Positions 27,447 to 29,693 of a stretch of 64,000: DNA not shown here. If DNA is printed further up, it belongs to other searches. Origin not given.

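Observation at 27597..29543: Fusion of a DD-carboxypeptidase (PBP5/6-like) with a CapA-like metallophosphatase domain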

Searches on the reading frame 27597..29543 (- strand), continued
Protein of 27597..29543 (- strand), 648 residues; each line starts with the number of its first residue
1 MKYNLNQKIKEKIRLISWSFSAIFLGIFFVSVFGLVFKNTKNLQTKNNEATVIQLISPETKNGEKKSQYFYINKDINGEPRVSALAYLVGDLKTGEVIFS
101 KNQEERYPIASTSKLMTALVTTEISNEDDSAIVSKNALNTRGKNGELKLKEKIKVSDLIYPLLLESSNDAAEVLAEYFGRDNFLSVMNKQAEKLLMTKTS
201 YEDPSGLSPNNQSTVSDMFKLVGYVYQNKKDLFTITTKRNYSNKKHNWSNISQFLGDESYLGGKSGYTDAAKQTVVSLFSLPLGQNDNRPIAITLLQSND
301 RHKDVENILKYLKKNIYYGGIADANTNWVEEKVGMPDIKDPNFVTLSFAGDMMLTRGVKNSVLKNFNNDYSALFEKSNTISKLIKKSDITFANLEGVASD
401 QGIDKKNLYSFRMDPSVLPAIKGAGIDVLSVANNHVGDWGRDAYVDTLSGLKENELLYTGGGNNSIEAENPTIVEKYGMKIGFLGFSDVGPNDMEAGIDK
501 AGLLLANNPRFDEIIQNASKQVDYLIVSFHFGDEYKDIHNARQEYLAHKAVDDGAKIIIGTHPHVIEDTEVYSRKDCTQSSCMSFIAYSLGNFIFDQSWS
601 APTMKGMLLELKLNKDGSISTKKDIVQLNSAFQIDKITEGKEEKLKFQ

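Call 6: find_homologous_proteins(query=window:27597-29543:-, max_evalue=0.00001)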
Query window:27597-29543:- (648 aa): 1097 proteins with E <= 0.00001 among 8000 candidates; the best 120 are listed.
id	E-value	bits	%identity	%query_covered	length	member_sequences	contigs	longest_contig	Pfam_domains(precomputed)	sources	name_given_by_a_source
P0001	0.0e+0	1438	100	100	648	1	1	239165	PF09587.16,PF13354.13,PF00768.26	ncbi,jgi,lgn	ncbi:MAG: CapA family protein [Candidatus Paceibacterota bacterium]|jgi:D-alanyl-D-alanine carboxype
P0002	0.0e+0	1070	75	99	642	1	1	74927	PF09587.16,PF13354.13,PF00768.26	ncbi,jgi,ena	ncbi:MAG: CapA family protein [Candidatus Paceibacterota bacterium]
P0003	0.0e+0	1056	74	99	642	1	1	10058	PF09587.16,PF13354.13,PF00768.26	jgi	-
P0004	0.0e+0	1052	74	98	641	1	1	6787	PF09587.16,PF13354.13,PF00768.26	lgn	-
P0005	0.0e+0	1052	73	99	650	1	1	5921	PF09587.16,PF13354.13,PF02113.21,PF00768.26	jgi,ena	-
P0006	0.0e+0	1050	74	99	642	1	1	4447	PF09587.16,PF13354.13,PF00768.26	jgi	-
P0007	0.0e+0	1043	73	99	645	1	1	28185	PF09587.16,PF13354.13,PF02113.21,PF00768.26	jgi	-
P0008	0.0e+0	1036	73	99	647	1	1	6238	PF09587.16,PF13354.13,PF00768.26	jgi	jgi:D-alanyl-D-alanine carboxypeptidase/poly-gamma-glutamate capsule biosynthesis protein CapA/YwtB 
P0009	0.0e+0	1032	72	100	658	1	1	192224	PF09587.16,PF13354.13,PF00768.26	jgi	-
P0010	0.0e+0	1031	72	99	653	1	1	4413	PF09587.16,PF13354.13,PF00768.26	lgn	-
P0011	0.0e+0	1031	73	99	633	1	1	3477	PF09587.16,PF13354.13,PF02113.21,PF00768.26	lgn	-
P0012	0.0e+0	1029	72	99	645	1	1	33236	PF09587.16,PF13354.13,PF00768.26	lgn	-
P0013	0.0e+0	1025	71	100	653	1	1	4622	PF09587.16,PF13354.13,PF02113.21,PF00768.26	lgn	-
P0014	0.0e+0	1021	73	99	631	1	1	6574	PF09587.16,PF13354.13,PF00768.26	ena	-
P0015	0.0e+0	1019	73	97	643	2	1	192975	PF09587.16,PF13354.13,PF02113.21,PF00768.26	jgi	jgi:poly-gamma-glutamate synthesis protein (capsule biosynthesis protein)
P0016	0.0e+0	1018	70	99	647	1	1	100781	PF09587.16,PF13354.13,PF02113.21,PF00768.26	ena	-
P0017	0.0e+0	1015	71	99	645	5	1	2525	PF09587.16,PF00768.26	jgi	-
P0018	0.0e+0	1012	71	100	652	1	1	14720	PF09587.16,PF13354.13,PF00768.26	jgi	jgi:poly-gamma-glutamate synthesis protein (capsule biosynthesis protein)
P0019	0.0e+0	1011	70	100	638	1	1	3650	PF09587.16,PF13354.13,PF00768.26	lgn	-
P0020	0.0e+0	1010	71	100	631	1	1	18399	PF09587.16,PF13354.13,PF00768.26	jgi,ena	-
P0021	0.0e+0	1010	70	99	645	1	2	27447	PF09587.16,PF13354.13,PF00768.26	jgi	jgi:poly-gamma-glutamate synthesis protein (capsule biosynthesis protein)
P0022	8.1e-298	1007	71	100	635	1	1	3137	PF09587.16,PF13354.13,PF02113.21,PF00768.26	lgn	-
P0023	1.0e-297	1007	69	99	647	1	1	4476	PF09587.16,PF13354.13,PF00768.26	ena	-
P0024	3.3e-297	1005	68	99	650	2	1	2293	PF09587.16,PF13354.13,PF00768.26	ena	-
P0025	4.3e-297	1005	70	100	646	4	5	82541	PF09587.16,PF13354.13,PF00768.26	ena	-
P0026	2.3e-296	1003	69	99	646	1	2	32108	PF09587.16,PF13354.13,PF00768.26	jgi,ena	jgi:poly-gamma-glutamate synthesis protein (capsule biosynthesis protein)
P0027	3.1e-296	1002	71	98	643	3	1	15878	PF09587.16,PF13354.13,PF00768.26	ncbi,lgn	-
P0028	3.3e-296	1002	71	99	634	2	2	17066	PF09587.16,PF13354.13,PF00768.26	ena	-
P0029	3.3e-296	1002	71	98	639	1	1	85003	PF09587.16,PF13354.13,PF00768.26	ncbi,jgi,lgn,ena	ncbi:MAG: CapA family protein [Candidatus Paceibacterota bacterium]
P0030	4.3e-295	998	71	98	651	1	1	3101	PF09587.16,PF13354.13,PF00768.26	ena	-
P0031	1.1e-294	997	71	100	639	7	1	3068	PF09587.16,PF13354.13,PF00768.26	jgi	-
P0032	1.4e-294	997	71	100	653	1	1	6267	PF09587.16,PF13354.13,PF00768.26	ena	-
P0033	2.8e-294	996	69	98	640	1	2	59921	PF09587.16,PF13354.13,PF00768.26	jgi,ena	jgi:D-alanyl-D-alanine carboxypeptidase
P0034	4.3e-294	995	69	100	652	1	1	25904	PF09587.16,PF13354.13,PF02113.21,PF00768.26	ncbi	-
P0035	6.0e-294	995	71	98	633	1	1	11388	PF09587.16,PF13354.13,PF02113.21,PF00768.26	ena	-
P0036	7.5e-294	994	71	99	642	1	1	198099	PF09587.16,PF13354.13,PF00768.26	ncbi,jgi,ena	ncbi:MAG: CapA family protein [Candidatus Paceibacterota bacterium]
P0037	8.2e-294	994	71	99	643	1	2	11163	PF09587.16,PF13354.13,PF00768.26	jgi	jgi:D-alanyl-D-alanine carboxypeptidase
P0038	9.3e-294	994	72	96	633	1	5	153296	PF09587.16,PF13354.13,PF00768.26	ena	-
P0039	5.2e-292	988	70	97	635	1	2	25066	PF09587.16,PF13354.13,PF02113.21,PF00768.26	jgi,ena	-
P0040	6.6e-292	988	70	97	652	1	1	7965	PF09587.16,PF13354.13,PF00768.26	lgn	-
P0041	2.0e-291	986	69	99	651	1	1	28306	PF09587.16,PF13354.13,PF00768.26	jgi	jgi:poly-gamma-glutamate synthesis protein (capsule biosynthesis protein)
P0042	2.3e-291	986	71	98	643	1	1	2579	PF09587.16,PF13354.13,PF00768.26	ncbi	-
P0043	4.2e-291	985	69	99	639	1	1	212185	PF09587.16,PF13354.13,PF00768.26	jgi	jgi:D-alanyl-D-alanine carboxypeptidase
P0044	4.5e-291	985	72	92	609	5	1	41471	PF09587.16,PF13354.13,PF02113.21,PF00768.26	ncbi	-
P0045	7.3e-291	984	77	86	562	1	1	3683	PF09587.16,PF13354.13,PF00768.26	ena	-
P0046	3.2e-290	982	74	92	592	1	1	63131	PF09587.16,PF13354.13,PF00768.26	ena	-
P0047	5.9e-289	978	71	97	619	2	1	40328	PF09587.16,PF13354.13,PF02113.21,PF00768.26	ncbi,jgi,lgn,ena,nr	ncbi:CapA family protein [Patescibacteria group bacterium]|nr:CapA family protein [Patescibacteria g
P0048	1.1e-288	977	69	100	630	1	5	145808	PF09587.16,PF13354.13,PF02113.21,PF00768.26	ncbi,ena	-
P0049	1.2e-288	977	68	98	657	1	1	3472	PF09587.16,PF13354.13,PF00768.26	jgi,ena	-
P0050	1.9e-288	976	69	100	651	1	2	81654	PF09587.16,PF13354.13,PF00768.26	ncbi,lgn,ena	-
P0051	2.0e-288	976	67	98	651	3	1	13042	PF09587.16,PF13354.13,PF00768.26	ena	-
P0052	4.3e-288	975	70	99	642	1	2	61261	PF09587.16,PF13354.13,PF00768.26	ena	-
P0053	6.9e-288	975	69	99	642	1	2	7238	PF09587.16,PF13354.13,PF00768.26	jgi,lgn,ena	jgi:poly-gamma-glutamate synthesis protein (capsule biosynthesis protein)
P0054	2.2e-287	973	69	99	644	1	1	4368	PF09587.16,PF13354.13,PF00768.26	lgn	-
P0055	3.8e-287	972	69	97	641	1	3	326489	PF09587.16,PF13354.13,PF00768.26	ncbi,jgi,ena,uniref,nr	ncbi:hypothetical protein A2917_02075 [Candidatus Nomurabacteria bacterium RIFCSPLOWO2_01_FULL_42_17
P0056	6.3e-287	971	70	98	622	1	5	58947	PF09587.16,PF13354.13,PF00768.26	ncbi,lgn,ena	ncbi:MAG: CapA family protein [Patescibacteria group bacterium]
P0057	7.4e-287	971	69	98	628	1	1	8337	PF09587.16,PF13354.13,PF00768.26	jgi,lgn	jgi:poly-gamma-glutamate synthesis protein (capsule biosynthesis protein)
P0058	7.7e-287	971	70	99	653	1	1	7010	PF09587.16,PF13354.13,PF02113.21,PF00768.26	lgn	-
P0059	8.6e-287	971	70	98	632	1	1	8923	PF09587.16,PF13354.13,PF02113.21,PF00768.26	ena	-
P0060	9.0e-287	971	69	100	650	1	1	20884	PF09587.16,PF13354.13,PF00768.26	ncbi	-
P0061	1.4e-286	970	68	98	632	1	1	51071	PF09587.16,PF13354.13,PF00768.26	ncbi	-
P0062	1.6e-286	970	70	100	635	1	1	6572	PF09587.16,PF13354.13,PF00768.26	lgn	-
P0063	1.6e-286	970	73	90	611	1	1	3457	PF09587.16,PF13354.13,PF02113.21,PF00768.26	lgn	-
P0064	1.8e-286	970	69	99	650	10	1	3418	PF09587.16,PF13354.13,PF02113.21,PF00768.26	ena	-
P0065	3.5e-286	969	67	98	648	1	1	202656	PF09587.16,PF13354.13,PF00768.26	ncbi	-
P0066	4.2e-286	969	68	100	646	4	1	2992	PF09587.16,PF13354.13,PF00768.26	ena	-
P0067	5.9e-286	968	67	99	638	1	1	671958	PF09587.16,PF13354.13,PF00768.26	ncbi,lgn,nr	ncbi:MAG: CapA family protein [Candidatus Pacebacteria bacterium]|nr:CapA family protein [Candidatus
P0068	2.3e-285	966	70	97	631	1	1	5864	PF09587.16,PF13354.13,PF00768.26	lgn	-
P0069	2.4e-285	966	69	99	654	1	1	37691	PF09587.16,PF13354.13,PF00768.26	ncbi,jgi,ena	ncbi:MAG: CapA family protein [bacterium]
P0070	5.6e-285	965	74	91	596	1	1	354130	PF09587.16,PF13354.13,PF00768.26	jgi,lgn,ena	-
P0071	6.2e-285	965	67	99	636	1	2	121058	PF09587.16,PF13354.13,PF00768.26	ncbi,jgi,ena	ncbi:MAG: CapA family protein [Candidatus Paceibacterota bacterium]|jgi:poly-gamma-glutamate synthes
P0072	9.0e-285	964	68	99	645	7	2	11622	PF09587.16,PF13354.13,PF00768.26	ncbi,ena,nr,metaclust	ncbi:MAG: hypothetical protein UU10_C0049G0002 [Parcubacteria group bacterium GW2011_GWF1_40_6]|nr:M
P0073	1.5e-284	964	69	98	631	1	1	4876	PF09587.16,PF13354.13,PF02113.21,PF00768.26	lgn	-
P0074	2.1e-284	963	68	98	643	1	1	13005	PF09587.16,PF13354.13,PF00768.26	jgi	jgi:D-alanyl-D-alanine carboxypeptidase/poly-gamma-glutamate capsule biosynthesis protein CapA/YwtB 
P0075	5.3e-284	962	69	100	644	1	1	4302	PF09587.16,PF13354.13,PF00768.26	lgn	-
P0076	7.6e-284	961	70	98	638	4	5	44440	PF09587.16,PF13354.13,PF00768.26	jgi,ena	-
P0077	1.5e-283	960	70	97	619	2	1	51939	PF09587.16,PF13354.13,PF00768.26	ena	-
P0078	1.9e-283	960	68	99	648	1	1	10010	PF09587.16,PF13354.13,PF00768.26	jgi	jgi:poly-gamma-glutamate synthesis protein (capsule biosynthesis protein)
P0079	4.1e-283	959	69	97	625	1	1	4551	PF09587.16,PF13354.13,PF02113.21,PF00768.26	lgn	-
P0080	7.9e-283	958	68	99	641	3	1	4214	PF09587.16,PF13354.13,PF00768.26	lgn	-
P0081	1.3e-282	957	68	99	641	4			PF09587.16,PF13354.13,PF00768.26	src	-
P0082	1.5e-282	957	68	98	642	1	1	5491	PF09587.16,PF13354.13,PF00768.26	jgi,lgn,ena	-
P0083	1.7e-282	957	68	99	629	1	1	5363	PF09587.16,PF13354.13,PF00768.26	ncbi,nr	ncbi:MAG TPA: CapA family protein [Candidatus Paceibacterota bacterium]|nr:CapA family protein [Cand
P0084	3.1e-282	956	68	99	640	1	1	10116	PF09587.16,PF13354.13,PF00768.26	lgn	-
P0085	3.2e-282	956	68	98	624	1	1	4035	PF09587.16,PF13354.13,PF00768.26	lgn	-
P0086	3.4e-282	956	68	98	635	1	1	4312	PF09587.16,PF13354.13,PF00768.26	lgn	-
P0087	3.7e-282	956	71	97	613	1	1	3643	PF09587.16,PF13354.13,PF00768.26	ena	-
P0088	5.8e-282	955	67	100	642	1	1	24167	PF09587.16,PF13354.13,PF00768.26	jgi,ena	-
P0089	7.8e-282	955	67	99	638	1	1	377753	PF09587.16,PF13354.13,PF00768.26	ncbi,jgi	ncbi:MAG: CapA family protein [Candidatus Paceibacterota bacterium]|jgi:D-alanyl-D-alanine carboxype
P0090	6.7e-281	952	67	98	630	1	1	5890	PF09587.16,PF13354.13,PF00768.26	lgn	-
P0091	1.1e-280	951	68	99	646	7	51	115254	PF09587.16,PF13354.13,PF00768.26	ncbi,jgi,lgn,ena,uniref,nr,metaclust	ncbi:hypothetical protein A2643_03565 [Candidatus Nomurabacteria bacterium RIFCSPHIGHO2_01_FULL_39_2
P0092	2.1e-280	950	66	99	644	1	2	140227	PF09587.16,PF13354.13,PF02113.21,PF00768.26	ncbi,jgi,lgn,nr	ncbi:MAG TPA: CapA family protein [Candidatus Paceibacterota bacterium]|jgi:poly-gamma-glutamate syn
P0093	2.2e-280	950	67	99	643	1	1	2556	PF09587.16,PF13354.13,PF00768.26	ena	-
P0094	2.7e-280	950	68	98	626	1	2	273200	PF09587.16,PF13354.13,PF00768.26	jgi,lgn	jgi:poly-gamma-glutamate synthesis protein (capsule biosynthesis protein)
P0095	5.1e-280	949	66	100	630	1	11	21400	PF09587.16,PF13354.13,PF00768.26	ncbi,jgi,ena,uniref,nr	ncbi:MAG: Capsule synthesis protein, CapA [Candidatus Nomurabacteria bacterium GW2011_GWB1_40_7]|uni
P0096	6.9e-280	948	69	98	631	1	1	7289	PF09587.16,PF13354.13,PF00768.26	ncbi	-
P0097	9.9e-280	948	69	96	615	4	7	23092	PF09587.16,PF13354.13,PF00768.26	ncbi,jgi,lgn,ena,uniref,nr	ncbi:hypothetical protein A3A03_02000 [Candidatus Nomurabacteria bacterium RIFCSPLOWO2_01_FULL_40_18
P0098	1.1e-279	948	67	100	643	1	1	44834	PF09587.16,PF13354.13,PF00768.26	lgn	-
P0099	1.2e-279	947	69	97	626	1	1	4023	PF09587.16,PF13354.13,PF00768.26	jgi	jgi:D-alanyl-D-alanine carboxypeptidase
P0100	2.6e-279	946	69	98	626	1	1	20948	PF09587.16,PF13354.13,PF00768.26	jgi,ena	-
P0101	3.3e-279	946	67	100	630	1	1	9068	PF09587.16,PF13354.13,PF00768.26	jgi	jgi:poly-gamma-glutamate synthesis protein (capsule biosynthesis protein)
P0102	6.2e-279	945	70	98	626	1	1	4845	PF09587.16,PF13354.13,PF00768.26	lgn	-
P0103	9.2e-279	944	68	98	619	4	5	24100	PF09587.16,PF13354.13,PF00768.26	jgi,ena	-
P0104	1.0e-278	944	67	100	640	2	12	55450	PF09587.16,PF13354.13,PF00768.26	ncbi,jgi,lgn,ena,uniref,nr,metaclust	ncbi:hypothetical protein A2814_01945 [Candidatus Nomurabacteria bacterium RIFCSPHIGHO2_01_FULL_38_1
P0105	2.9e-278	943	68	97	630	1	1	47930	PF09587.16,PF13354.13,PF00768.26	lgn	-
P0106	3.9e-278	942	68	99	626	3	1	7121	PF09587.16,PF13354.13,PF00768.26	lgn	-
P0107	5.0e-278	942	67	100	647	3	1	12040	PF09587.16,PF13354.13,PF00768.26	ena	-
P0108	5.4e-278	942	73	90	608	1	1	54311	PF09587.16,PF13354.13,PF00768.26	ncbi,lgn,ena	-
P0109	1.2e-277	941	68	98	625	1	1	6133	PF09587.16,PF13354.13,PF00768.26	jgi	-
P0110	1.4e-277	941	66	99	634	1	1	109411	PF09587.16,PF13354.13,PF00768.26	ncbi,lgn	-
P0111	3.7e-277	939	71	92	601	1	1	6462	PF09587.16,PF13354.13,PF00768.26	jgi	jgi:poly-gamma-glutamate synthesis protein (capsule biosynthesis protein)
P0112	4.3e-277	939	67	100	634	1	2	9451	PF09587.16,PF13354.13,PF00768.26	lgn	-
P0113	5.4e-277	939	66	99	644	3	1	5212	PF09587.16,PF13354.13,PF02113.21,PF00768.26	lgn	-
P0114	8.1e-277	938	72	90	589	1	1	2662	PF09587.16,PF13354.13,PF00768.26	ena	-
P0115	1.0e-276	938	65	99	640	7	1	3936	PF09587.16,PF13354.13,PF02113.21,PF00768.26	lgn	-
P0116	1.1e-276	938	68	98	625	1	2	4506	PF09587.16,PF13354.13,PF00768.26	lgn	-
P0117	1.1e-276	938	67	99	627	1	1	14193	PF09587.16,PF13354.13,PF00768.26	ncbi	-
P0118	1.4e-276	937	66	99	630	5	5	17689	PF09587.16,PF13354.13,PF00768.26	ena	-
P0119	1.7e-276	937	68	97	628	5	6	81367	PF09587.16,PF13354.13,PF00768.26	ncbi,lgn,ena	-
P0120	5.3e-276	935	70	93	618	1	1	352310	PF09587.16,PF13354.13,PF00768.26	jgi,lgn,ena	-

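Call 27: find_related_loci(query=A1, collection=genome_contigs, flank=10000)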
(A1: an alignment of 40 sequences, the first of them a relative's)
Query A1 (648 aa) in genome_contigs; peptide patterns used: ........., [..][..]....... (x = any residue, [..] = any of these).
568 stretches matched a pattern; 544 encode a relative of the query (tblastn E <= 1e-3); the best 80 are kept; 80 distinct loci.
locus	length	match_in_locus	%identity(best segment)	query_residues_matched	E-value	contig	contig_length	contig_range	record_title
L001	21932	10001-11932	70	1-647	0e+0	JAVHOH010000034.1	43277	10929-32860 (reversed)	MAG: Candidatus Paceibacterota bacterium isolate WB02no19_35_22 NODE_211_length_43277_cov_13.895308, whole genome shotgu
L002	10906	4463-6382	70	10-644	0e+0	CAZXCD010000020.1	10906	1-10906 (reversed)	MAG TPA_asm: uncultured Candidatus Saccharibacteria bacterium isolate SRP050083_co3_105 genome assembly, contig: NODE_56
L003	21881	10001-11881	70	1-647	0e+0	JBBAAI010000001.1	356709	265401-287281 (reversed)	MAG: Candidatus Paceibacterota bacterium isolate SO_2017_GW3_38 scaffold_38_c1_OW296A_2017, whole genome shotgun sequenc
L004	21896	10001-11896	71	10-647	0e+0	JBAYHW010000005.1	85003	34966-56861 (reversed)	MAG: Candidatus Paceibacterota bacterium isolate SO_2016_GW1_159 scaffold00635_OW334_2016, whole genome shotgun sequence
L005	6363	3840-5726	69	1-648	0e+0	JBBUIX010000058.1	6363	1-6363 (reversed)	MAG: Patescibacteria group bacterium isolate H43-bin140_1 H43_bin140_1_000000000058, whole genome shotgun sequence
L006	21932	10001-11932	69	1-648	0e+0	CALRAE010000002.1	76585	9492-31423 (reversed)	MAG: Candidatus Nomurabacteria bacterium isolate MaH-04nov19-216 genome assembly, contig: MaH-04nov19-C547, whole genome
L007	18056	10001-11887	70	1-648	0e+0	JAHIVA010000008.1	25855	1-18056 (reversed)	MAG: Patescibacteria group bacterium isolate MM_PC_MetaG.mb.47 MM_PC_MetaG.mb.47_k141_135921, whole genome shotgun seque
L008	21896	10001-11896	67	4-648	0e+0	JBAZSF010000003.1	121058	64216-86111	MAG: Candidatus Paceibacterota bacterium isolate SO_2017_GW1_167 NODE_1070_length_121058_cov_3.151533_OW334_2017, whole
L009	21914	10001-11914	69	10-648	0e+0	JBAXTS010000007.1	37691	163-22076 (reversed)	MAG: bacterium isolate ELA641 MAG641_7, whole genome shotgun sequence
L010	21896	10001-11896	68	10-648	0e+0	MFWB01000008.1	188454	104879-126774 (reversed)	MAG: Candidatus Nomurabacteria bacterium RIFOXYB1_FULL_39_16 rifoxyb1_full_scaffold_26, whole genome shotgun sequence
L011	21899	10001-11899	67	11-647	0e+0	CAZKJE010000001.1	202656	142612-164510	MAG TPA_asm: uncultured Candidatus Saccharibacteria bacterium isolate binchicken_co110_376 genome assembly, contig: NODE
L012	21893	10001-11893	67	4-648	0e+0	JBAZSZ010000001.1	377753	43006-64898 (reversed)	MAG: Candidatus Paceibacterota bacterium isolate SO_2017_GW1_189 NODE_190_length_377753_cov_4.692738_OW334_2017, whole g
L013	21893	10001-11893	68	2-648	0e+0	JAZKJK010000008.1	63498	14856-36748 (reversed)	MAG: Patescibacteria group bacterium isolate ADI_DC_SW_02_SPN_11032020-bin106_1 DCSW02SPN_B106_1_000000000008, whole gen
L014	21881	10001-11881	69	18-648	0e+0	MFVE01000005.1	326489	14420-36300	MAG: Candidatus Nomurabacteria bacterium RIFCSPLOWO2_01_FULL_42_17 rifcsplowo2_01_scaffold_390, whole genome shotgun seq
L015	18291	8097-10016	67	5-648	0e+0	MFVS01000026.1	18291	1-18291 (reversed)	MAG: Candidatus Nomurabacteria bacterium RIFCSPLOWO2_12_FULL_40_42 rifcsplowo2_12_scaffold_5293, whole genome shotgun se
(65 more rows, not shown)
